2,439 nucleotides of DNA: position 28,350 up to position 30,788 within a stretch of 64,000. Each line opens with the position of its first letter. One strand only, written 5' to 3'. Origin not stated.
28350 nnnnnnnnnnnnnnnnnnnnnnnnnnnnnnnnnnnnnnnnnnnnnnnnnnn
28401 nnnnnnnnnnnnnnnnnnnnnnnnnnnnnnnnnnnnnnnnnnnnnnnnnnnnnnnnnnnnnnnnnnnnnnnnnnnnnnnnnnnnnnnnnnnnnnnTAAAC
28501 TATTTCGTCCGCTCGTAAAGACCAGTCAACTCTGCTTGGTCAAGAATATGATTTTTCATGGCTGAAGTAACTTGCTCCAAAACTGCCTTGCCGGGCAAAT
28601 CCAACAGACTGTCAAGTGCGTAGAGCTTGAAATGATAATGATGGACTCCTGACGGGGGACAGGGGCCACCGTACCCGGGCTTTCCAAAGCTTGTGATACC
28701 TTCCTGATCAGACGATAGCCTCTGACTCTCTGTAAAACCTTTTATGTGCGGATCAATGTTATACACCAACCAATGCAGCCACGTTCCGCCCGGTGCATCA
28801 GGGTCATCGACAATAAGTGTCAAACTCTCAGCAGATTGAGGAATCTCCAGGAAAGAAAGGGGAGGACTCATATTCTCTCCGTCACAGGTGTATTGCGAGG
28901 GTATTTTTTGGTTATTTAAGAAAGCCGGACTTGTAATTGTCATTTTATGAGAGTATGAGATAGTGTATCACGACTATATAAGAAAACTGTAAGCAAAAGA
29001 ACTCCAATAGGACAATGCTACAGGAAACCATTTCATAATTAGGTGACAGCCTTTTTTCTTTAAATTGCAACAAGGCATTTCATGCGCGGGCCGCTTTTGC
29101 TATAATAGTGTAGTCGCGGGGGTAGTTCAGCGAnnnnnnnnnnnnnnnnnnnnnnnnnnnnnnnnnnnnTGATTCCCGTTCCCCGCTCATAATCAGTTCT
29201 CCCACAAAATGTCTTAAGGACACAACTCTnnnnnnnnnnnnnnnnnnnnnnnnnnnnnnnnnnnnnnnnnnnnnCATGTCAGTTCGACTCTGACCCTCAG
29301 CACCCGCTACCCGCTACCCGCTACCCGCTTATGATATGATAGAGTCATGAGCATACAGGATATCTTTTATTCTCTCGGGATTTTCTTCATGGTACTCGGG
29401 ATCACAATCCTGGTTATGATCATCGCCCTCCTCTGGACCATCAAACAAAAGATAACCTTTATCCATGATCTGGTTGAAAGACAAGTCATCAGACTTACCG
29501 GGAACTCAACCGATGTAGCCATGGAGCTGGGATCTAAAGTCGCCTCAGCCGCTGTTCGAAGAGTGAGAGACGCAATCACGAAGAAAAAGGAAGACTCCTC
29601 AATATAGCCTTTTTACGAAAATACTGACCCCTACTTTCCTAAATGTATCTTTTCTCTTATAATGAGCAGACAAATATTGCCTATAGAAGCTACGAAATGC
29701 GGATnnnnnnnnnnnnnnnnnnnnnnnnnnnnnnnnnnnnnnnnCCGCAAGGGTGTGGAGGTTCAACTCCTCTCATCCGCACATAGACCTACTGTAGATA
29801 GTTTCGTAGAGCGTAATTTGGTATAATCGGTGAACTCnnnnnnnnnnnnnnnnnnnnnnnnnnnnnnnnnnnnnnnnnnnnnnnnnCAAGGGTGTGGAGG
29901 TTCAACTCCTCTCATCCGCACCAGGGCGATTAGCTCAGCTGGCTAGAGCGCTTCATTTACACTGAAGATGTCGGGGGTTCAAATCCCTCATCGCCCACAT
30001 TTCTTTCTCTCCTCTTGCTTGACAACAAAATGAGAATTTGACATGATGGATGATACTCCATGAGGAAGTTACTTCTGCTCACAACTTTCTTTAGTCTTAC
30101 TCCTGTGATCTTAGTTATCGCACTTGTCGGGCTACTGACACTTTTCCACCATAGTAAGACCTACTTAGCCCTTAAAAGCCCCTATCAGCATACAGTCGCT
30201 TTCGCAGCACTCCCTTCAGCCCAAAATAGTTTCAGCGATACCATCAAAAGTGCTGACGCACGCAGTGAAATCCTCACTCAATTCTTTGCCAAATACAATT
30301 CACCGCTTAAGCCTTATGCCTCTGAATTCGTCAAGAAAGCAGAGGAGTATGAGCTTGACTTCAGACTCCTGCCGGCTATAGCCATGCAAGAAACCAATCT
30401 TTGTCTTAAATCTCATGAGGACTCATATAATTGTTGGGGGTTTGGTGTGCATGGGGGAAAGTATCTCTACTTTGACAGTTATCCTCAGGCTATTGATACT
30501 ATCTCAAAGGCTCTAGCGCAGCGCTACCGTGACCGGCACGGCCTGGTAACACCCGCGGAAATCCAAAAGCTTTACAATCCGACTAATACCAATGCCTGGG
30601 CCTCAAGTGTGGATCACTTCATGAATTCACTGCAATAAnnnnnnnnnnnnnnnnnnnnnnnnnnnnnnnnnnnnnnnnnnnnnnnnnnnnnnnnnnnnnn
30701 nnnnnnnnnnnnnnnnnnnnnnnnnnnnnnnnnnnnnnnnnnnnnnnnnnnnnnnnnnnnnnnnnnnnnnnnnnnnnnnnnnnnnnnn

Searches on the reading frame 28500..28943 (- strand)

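Call 12: search_protein_families(library=pfam, proteins=[window:28500-28943:-], max_evalue=0.01)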
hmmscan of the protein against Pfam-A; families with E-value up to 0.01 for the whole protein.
window:28500-28943:- (147 aa): 1 family
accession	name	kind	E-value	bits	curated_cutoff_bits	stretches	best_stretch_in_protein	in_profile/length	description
PF01161.25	PBP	-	6.8e-39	133.7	24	1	13-143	1-135/135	Phosphatidylethanolamine-binding protein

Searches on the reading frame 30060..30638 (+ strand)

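Call 12: search_protein_families(library=pfam, proteins=[window:30060-30638:+], max_evalue=0.01)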
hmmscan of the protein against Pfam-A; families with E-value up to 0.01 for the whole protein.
window:30060-30638:+ (192 aa): 0 families

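Call 54: search_protein_families(library=ncbifam, proteins=[window:30060-30638:+], max_evalue=1)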
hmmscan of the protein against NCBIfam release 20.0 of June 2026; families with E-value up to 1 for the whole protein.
window:30060-30638:+ (192 aa): 3 families
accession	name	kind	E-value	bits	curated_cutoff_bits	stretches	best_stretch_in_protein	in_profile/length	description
NF008112.0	PRK10859.1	equivalog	0.064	11.7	354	1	73-112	277-314/483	membrane-bound lytic murein transglycosylase MltF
NF003445.0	PRK04987.1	equivalog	0.086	13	143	1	11-39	63-91/130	fumarate reductase subunit FrdC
TIGR03024.1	arch_PEF_CTERM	domain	0.19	12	23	1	11-32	4-24/25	PEF-CTERM sorting domain-containing protein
